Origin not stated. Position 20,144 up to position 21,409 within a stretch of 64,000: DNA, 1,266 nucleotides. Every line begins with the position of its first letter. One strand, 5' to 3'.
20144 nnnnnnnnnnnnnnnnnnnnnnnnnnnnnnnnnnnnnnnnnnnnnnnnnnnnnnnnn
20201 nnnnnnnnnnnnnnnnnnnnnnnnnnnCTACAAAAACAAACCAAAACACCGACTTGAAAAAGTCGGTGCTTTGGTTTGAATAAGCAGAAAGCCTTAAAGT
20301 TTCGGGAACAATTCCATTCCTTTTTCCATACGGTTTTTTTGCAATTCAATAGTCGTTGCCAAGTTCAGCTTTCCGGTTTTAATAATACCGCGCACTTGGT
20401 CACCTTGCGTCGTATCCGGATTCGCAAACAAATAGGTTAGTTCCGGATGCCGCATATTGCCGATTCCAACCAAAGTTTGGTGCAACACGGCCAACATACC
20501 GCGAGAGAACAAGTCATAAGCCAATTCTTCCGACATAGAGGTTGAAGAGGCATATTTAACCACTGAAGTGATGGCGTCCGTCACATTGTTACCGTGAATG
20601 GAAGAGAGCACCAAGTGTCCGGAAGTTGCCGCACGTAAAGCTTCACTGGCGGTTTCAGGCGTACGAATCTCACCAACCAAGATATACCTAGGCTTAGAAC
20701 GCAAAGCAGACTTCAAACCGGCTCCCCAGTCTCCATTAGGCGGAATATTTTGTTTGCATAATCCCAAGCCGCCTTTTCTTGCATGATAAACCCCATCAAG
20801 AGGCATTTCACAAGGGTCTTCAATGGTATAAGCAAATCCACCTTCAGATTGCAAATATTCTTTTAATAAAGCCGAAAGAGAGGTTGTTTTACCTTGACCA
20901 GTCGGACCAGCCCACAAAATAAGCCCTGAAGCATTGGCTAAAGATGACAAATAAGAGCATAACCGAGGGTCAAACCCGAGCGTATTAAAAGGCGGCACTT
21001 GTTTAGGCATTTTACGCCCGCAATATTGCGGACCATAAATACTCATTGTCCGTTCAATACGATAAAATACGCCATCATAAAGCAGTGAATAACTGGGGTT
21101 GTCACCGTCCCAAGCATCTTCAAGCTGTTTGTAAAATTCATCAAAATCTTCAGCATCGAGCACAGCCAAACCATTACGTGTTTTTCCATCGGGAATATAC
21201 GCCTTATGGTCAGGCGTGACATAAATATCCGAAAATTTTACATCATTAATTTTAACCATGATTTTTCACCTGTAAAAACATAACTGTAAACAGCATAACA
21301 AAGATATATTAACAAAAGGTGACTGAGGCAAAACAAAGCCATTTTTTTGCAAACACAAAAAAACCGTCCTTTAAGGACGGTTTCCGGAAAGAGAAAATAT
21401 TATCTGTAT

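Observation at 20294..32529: Complete type IVb-class pilus locus with a retraction ATPase, divergent from the T4SS operon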

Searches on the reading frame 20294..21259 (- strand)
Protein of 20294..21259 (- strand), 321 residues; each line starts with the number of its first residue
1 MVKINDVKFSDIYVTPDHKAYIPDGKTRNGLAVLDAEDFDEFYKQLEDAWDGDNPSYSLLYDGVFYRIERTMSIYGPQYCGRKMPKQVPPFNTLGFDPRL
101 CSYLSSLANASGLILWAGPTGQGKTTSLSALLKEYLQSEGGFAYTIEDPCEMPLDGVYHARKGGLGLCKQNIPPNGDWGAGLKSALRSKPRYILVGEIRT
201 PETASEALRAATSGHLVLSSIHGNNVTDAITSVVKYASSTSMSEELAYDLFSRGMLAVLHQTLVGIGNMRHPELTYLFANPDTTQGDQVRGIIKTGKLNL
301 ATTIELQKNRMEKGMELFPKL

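Call 4: search_protein_families(library=pfam, proteins=[window:20294-21259:-], max_evalue=0.01)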
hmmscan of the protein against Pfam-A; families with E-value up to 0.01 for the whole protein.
window:20294-21259:- (321 aa): 2 families
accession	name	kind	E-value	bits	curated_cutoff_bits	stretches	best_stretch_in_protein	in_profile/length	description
PF00437.27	T2SSE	-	1.3e-30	106.7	24.9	1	90-264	120-278/370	Type II/IV secretion system protein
PF13191.12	AAA_16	-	0.0027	18.7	32.6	1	100-218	12-136/167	AAA ATPase domain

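Call 9: search_protein_families(library=ncbifam, proteins=[window:20294-21259:-], max_evalue=0.01)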
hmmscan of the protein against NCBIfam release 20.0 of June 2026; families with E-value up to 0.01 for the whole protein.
window:20294-21259:- (321 aa): 18 families
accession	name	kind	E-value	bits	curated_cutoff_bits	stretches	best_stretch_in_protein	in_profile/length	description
TIGR01420.1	pilT_fam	subfamily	7.7e-31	107.6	319.1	1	66-317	80-315/343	PilT/PilU family type 4a pilus ATPase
NF041000.1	ATPase_ComGA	equivalog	1.8e-27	96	300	1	104-237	120-246/267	competence type IV pilus ATPase ComGA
TIGR02538.1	type_IV_pilB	equivalog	3.7e-25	88.6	675.65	1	92-234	296-430/564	type IV-A pilus assembly ATPase PilB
TIGR02533.1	type_II_gspE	equivalog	7.1e-25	87.6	630.25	1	90-234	221-357/486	type II secretion system ATPase GspE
NF007755.0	PRK10436.1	equivalog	5.3e-23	81.4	617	1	91-233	198-332/465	type II secretion system protein GspE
NF053534.1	T4PilAsmATPsTfpB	equivalog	4.2e-22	78.3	850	1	89-234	313-450/584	type IV pilus assembly ATPase TfpB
TIGR02525.1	plasmid_TraJ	equivalog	9.9e-20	70.8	368.3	1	82-263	123-297/372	plasmid transfer ATPase TraJ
TIGR02524.1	dot_icm_DotB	equivalog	7.6e-17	61.5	463.3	1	82-237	108-260/358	Dot/Icm type IV secretion system ATPase DotB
NF058587.1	archaellum_moto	equivalog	1.6e-13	50.3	550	1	95-230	259-390/527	archaellum flagellar ATPase motor FlaI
NF053672.1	bindosome_BasE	exception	4.5e-11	42.2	1000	1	100-234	259-389/512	bindosome assembly system ATPase subunit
TIGR02788.1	VirB11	equivalog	3.3e-10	39.5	249.95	1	113-257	146-286/308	P-type DNA transfer ATPase VirB11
TIGR03819.1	heli_sec_ATPase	hypoth_equivalog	1.9e-09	37.2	373.15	1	96-260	163-324/340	TadA family conjugal transfer-associated ATPase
TIGR02782.1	TrbB_P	equivalog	5e-07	29.3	304.55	1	104-241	129-260/303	P-type conjugative transfer ATPase TrbB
NF010425.0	PRK13851.1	equivalog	2.4e-06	26.7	461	1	102-236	153-286/344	type IV secretion system protein VirB11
NF010469.0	PRK13894.1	subfamily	2.8e-06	26.9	508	1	112-240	150-271/320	conjugal transfer ATPase TrbB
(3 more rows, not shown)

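Call 11: search_solved_structures(query=window:20294-21259:-, max_evalue=0.001)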
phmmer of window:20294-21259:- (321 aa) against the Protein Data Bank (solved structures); distinct sequences matched with E-value up to 0.001: 33.
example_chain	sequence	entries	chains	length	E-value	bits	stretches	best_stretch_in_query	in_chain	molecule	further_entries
2gsz_A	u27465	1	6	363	3.9e-20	75.6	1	82-317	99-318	twitching motility protein PilT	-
2ewv_A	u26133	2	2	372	4.2e-20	75.5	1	82-316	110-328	twitching motility protein PilT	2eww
2eyu_A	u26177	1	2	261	1e-19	74.2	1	84-316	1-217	twitching motility protein PilT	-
5fl3_A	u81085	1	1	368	8.2e-19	71.2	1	83-264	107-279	PILI RETRACTION PROTEIN PILT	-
4pht_A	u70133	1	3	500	2.2e-18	69.8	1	68-233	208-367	General secretory pathway protein E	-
10my_A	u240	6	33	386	2.4e-18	69.7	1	8-282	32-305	PilT/PilU family type 4a pilus ATPase | Twitching motility protein PilT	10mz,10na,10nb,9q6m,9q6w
1p9r_A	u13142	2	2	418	6.6e-18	68.3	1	106-233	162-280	General secretion pathway protein E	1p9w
4ksr_A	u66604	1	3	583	1.2e-17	67.4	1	106-233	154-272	Type II secretion system protein E, Hemolysin-coregulated protein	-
4kss_A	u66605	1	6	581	1.2e-17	67.4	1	106-233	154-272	Type II secretion system protein E, hemolysin-coregulated protein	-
5zfr_A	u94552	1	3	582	1.5e-17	67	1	66-232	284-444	Type IV pilus biogenesis ATPase PilB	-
5it5_F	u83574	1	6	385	5.2e-17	65.3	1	66-233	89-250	ATP binding motif-containing protein PilF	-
5oiu_A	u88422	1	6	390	5.4e-17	65.3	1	66-233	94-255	Type IV pilus assembly protein PilF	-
6ejf_A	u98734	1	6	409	6e-17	65.1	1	66-233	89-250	Type IV pilus assembly protein PilF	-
5tsg_B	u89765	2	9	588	8.4e-17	64.6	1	66-232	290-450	Type IV pilus biogenesis ATPase PilB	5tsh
6olj_C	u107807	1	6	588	8.5e-17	64.6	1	66-232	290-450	Type IV pilus biogenesis ATPase PilB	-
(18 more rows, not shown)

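Call 12: find_homologous_proteins(query=window:20294-21259:-)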
Query window:20294-21259:- (321 aa): 1438 proteins with E <= 0.001 among 3165 candidates; the best 120 are listed.
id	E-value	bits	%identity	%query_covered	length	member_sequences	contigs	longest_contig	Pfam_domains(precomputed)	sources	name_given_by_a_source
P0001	2.2e-198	676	91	100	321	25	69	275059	PF00437.27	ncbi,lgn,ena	-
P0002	7.6e-190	648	88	100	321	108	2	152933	PF00437.27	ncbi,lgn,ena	-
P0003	4.5e-174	596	81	99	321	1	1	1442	PF00437.27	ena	-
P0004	2.3e-160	551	74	100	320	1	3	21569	PF00437.27,PF13401.13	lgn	-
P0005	1.1e-158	546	72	100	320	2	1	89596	PF00437.27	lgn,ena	-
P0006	4.6e-158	544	74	100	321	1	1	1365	PF00437.27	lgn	-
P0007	2.2e-157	541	74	100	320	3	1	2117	PF00437.27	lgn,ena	-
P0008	3.0e-157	541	75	100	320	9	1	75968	PF00437.27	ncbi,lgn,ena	-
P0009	5.9e-157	540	74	100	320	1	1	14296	PF00437.27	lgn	-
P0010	1.1e-156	539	73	100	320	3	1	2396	PF00437.27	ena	-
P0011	1.1e-156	539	74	100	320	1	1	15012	PF00437.27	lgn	-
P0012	1.3e-156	539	74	99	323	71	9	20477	PF00437.27,PF13401.13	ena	-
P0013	1.4e-155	535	73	100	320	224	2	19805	PF00437.27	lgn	-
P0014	8.4e-155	533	72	99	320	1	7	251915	PF00437.27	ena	-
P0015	1.0e-154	533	72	100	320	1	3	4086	PF00437.27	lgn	-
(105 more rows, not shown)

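Call 18: search_dna_similar(query=window:20294-21259:-, collection=plasmids, mode=protein, max_rows=40, rows=spread)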
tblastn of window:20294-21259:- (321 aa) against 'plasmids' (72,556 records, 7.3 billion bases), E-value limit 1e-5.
Records with a match: 4538; places in all: 5873; records where one place covers at least 80% of the query: 148.
Best place of each record, by identity: <60% 4538.
By first word of the organism name: Escherichia 2206; Salmonella 517; Klebsiella 330; Pseudomonas 234; Acinetobacter 163; Shigella 143; Ralstonia 115; Serratia 101; Burkholderia 59; Enterobacter 57; and 178 more.
By predicted mobility (MOB-suite, as given by PLSDB): conjugative 2985; non-mobilizable 1040; mobilizable 513.
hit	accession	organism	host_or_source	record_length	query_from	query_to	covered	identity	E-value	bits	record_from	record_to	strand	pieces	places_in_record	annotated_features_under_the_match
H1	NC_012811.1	Methylorubrum extorquens AM1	-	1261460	3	314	97%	35.8%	7e-42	161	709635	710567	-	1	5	none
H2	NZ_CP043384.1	Enterobacter hormaechei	Homo sapiens,pure culture,blood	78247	1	263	82%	28.9%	5e-23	107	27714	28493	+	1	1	ATPase, T2SS/T4P/T4SS family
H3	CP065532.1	Ralstonia solanacearum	peanut,whole organism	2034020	10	228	68%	31.8%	3e-17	90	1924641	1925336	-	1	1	none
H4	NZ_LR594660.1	Variovorax sp. PBL-H6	linuron-contaminated soil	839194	82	297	67%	31.4%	8e-18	92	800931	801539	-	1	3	PilT/PilU family type 4a pilus ATPase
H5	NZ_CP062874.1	Escherichia coli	Sus scrofa domesticus,feces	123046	63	264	63%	32.4%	4e-16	86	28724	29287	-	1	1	gspE: type II secretion system ATPase GspE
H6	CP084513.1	Edwardsiella tarda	Morone chrysops x Morone ...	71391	24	227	64%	29.4%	7e-10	67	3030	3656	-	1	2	tadA: Flp pilus assembly complex ATPase component TadA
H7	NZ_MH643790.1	Klebsiella pneumoniae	-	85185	82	289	65%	28.7%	2e-7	60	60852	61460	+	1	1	traJ: plasmid transfer ATPase TraJ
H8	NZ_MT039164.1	Serratia grimesii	-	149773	82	282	63%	29.7%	8e-14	79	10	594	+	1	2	traJ: plasmid transfer ATPase TraJ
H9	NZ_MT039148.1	Serratia entomophila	-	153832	82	282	63%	29.2%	7e-13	77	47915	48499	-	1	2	traJ: plasmid transfer ATPase TraJ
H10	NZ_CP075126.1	Salmonella enterica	environmental,pond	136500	89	264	55%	32.2%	2e-12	75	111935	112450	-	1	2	ATPase, T2SS/T4P/T4SS family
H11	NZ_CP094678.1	Pseudomonas aeruginosa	Homo sapiens,tissue sample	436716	91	264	54%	32.4%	3e-16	87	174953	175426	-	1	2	ATPase, T2SS/T4P/T4SS family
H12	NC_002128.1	Escherichia coli O157:H7 str. Sakai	-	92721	112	264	48%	36.8%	7e-15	83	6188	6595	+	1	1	etpE: EtpE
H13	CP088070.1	Escherichia coli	animal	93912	112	264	48%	36.8%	7e-15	83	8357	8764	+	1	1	gspE: type II secretion system ATPase GspE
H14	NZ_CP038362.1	Escherichia coli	-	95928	112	264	48%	36.8%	7e-15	83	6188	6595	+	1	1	gspE: type II secretion system ATPase GspE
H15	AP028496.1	Serratia marcescens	-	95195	82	301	69%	24.7%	4e-10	68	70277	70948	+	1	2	plasmid transfer ATPase TraJ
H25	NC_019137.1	Salmonella enterica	-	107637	82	222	44%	33.3%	6e-10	68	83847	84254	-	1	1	traJ: plasmid transfer ATPase TraJ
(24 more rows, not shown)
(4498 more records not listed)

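Call 19: get_annotated_region(hit=H1, flank=15000)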
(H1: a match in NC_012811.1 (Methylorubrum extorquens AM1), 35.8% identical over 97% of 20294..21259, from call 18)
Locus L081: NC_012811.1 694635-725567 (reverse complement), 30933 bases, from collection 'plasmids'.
description: Methylorubrum extorquens AM1 megaplasmid, complete sequence
organism: Methylorubrum extorquens AM1 (NCBI taxid 272630)
taxonomy: Bacteria; Pseudomonadota; Alphaproteobacteria; Hyphomicrobiales; Methylobacteriaceae; Methylorubrum; Methylorubrum extorquens; Methylorubrum extorquens AM1
host: -; source: -; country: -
typing (MOB-suite, as given by PLSDB): non-mobilizable; replicon rep_cluster_56; mating-pair formation MPF_I
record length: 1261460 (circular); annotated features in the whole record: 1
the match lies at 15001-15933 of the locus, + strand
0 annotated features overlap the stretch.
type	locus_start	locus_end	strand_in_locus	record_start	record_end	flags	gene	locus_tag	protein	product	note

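Call 20: get_annotated_region(hit=H2, flank=14000)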
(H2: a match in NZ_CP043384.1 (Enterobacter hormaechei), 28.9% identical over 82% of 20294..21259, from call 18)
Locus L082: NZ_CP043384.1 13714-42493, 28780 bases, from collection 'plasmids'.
description: Enterobacter hormaechei subsp. xiangfangensis strain WCHEX045001 plasmid p1_045001, complete sequence
organism: Enterobacter hormaechei (NCBI taxid 1296536)
taxonomy: Bacteria; Pseudomonadota; Gammaproteobacteria; Enterobacterales; Enterobacteriaceae; Enterobacter; Enterobacter hormaechei
host: -; source: Homo sapiens,pure culture,blood; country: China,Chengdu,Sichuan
typing (MOB-suite, as given by PLSDB): mobilizable; replicon rep_cluster_1756; relaxase MOBF
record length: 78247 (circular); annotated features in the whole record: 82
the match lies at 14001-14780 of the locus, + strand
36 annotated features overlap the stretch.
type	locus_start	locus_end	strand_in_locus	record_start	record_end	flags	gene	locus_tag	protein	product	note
CDS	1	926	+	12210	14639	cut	-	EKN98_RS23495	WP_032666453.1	VirB4 family type IV secretion/conjugal transfer ATPase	-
CDS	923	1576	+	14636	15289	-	virB5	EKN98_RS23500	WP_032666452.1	P-type DNA transfer protein VirB5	-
CDS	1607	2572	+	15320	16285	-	-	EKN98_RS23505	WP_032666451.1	type IV secretion system protein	-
CDS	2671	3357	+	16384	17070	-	-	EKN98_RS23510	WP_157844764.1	type IV secretion system protein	-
CDS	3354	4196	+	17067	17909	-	-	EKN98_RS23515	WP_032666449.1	TrbG/VirB9 family P-type conjugative transfer protein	-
CDS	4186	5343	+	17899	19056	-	-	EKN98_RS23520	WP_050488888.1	TrbI/VirB10 family protein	-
CDS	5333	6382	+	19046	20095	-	virB11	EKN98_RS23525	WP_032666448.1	P-type DNA transfer ATPase VirB11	GO:0044097 - secretion by the type IV secretion system [Evidence IEA]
CDS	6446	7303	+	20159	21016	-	-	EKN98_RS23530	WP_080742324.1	TcpQ domain-containing protein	-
CDS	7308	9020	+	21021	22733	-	-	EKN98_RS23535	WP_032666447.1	PilN family type IVB pilus formation outer membrane protein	GO:0009297 - pilus assembly [Evidence IEA]; GO:0009306 - protein secretion [Evidence IEA]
CDS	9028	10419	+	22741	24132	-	pilO2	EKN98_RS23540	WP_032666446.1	type 4b pilus protein PilO2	-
CDS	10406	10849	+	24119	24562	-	pilP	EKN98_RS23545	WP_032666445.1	type IV pilus biogenesis protein PilP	GO:0009297 - pilus assembly [Evidence IEA]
CDS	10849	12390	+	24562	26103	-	-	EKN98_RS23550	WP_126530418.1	ATPase, T2SS/T4P/T4SS family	-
CDS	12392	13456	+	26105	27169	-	-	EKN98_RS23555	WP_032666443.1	type II secretion system F family protein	-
CDS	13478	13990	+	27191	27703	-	-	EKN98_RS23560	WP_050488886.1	type 4 pilus major pilin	-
CDS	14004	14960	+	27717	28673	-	-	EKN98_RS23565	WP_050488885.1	ATPase, T2SS/T4P/T4SS family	-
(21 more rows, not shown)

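Call 28: get_annotated_region(hit=H25, flank=20000)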
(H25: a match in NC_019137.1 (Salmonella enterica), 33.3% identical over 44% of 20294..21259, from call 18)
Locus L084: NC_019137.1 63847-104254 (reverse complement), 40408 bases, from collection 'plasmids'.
description: Salmonella enterica subsp. enterica serovar Derby plasmid pSD107, complete sequence
organism: Salmonella enterica (NCBI taxid 28144)
taxonomy: Bacteria; Pseudomonadota; Gammaproteobacteria; Enterobacterales; Enterobacteriaceae; Salmonella; Salmonella enterica
host: -; source: -; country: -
typing (MOB-suite, as given by PLSDB): conjugative; replicon IncI-gamma/K1,IncQ1; relaxase MOBP; mating-pair formation MPF_I
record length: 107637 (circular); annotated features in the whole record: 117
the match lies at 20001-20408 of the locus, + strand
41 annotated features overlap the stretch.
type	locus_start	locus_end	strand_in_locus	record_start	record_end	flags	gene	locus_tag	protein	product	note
CDS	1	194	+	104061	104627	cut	traD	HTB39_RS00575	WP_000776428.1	protein TraD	-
CDS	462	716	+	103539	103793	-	-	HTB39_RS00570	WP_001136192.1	PilI type IV pilus biogenesis protein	-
CDS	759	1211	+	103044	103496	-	-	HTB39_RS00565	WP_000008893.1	hypothetical protein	-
CDS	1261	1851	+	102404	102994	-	-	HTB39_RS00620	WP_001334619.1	hypothetical protein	-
CDS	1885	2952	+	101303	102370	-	pilL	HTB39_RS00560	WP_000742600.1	type IV pilus biogenesis lipoprotein PilL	-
CDS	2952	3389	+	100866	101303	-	pilM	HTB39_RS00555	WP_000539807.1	type IV pilus biogenesis protein PilM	-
CDS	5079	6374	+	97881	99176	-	pilO2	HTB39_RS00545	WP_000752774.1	type 4b pilus protein PilO2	-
CDS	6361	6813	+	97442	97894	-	pilP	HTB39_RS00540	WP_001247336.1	type IV pilus biogenesis protein PilP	GO:0009297 - pilus assembly [Evidence IEA]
CDS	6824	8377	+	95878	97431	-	-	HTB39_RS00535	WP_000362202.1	ATPase, T2SS/T4P/T4SS family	-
CDS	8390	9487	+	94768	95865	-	-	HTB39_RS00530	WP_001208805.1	type II secretion system F family protein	-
CDS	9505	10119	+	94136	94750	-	-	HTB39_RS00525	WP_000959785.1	type 4 pilus major pilin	-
CDS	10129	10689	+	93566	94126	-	-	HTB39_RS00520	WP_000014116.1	lytic transglycosylase domain-containing protein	-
CDS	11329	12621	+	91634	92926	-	-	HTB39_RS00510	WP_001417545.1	shufflon system plasmid conjugative transfer pilus tip adhesin PilV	-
CDS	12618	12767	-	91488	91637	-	-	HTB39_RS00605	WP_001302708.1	hypothetical protein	-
CDS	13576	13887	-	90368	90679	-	-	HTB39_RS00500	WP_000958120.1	hypothetical protein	-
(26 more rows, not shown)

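Call 29: get_annotated_region(hit=H4, flank=3000)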
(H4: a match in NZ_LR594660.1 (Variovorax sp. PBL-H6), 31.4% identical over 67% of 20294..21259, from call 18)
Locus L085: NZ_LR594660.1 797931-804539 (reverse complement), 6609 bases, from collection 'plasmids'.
description: Variovorax sp. PBL-H6 plasmid 2
organism: Variovorax sp. PBL-H6 (NCBI taxid 434009)
taxonomy: Bacteria; Pseudomonadota; Betaproteobacteria; Burkholderiales; Comamonadaceae; Variovorax; Variovorax sp. PBL-H6
host: -; source: linuron-contaminated soil; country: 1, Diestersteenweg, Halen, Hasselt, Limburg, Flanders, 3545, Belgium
typing (MOB-suite, as given by PLSDB): non-mobilizable
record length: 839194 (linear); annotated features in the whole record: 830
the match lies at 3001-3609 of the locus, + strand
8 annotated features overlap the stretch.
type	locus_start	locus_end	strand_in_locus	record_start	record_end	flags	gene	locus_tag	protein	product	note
CDS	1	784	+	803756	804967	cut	-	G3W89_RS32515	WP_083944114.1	type II secretion system F family protein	-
CDS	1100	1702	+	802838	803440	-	-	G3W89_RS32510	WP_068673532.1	type II secretion system protein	-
CDS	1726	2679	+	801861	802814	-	-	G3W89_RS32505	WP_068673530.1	hypothetical protein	-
CDS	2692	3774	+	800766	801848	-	-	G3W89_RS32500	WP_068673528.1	PilT/PilU family type 4a pilus ATPase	GO:0043107 - type IV pilus-dependent motility [Evidence IEA]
CDS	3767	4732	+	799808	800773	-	-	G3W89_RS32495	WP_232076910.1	type II secretion system protein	-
CDS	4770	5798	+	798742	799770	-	-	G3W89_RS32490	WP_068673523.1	hypothetical protein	-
CDS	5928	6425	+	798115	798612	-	-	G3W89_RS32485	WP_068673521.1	dihydrofolate reductase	-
CDS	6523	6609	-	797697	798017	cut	-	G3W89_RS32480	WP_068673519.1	hypothetical protein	-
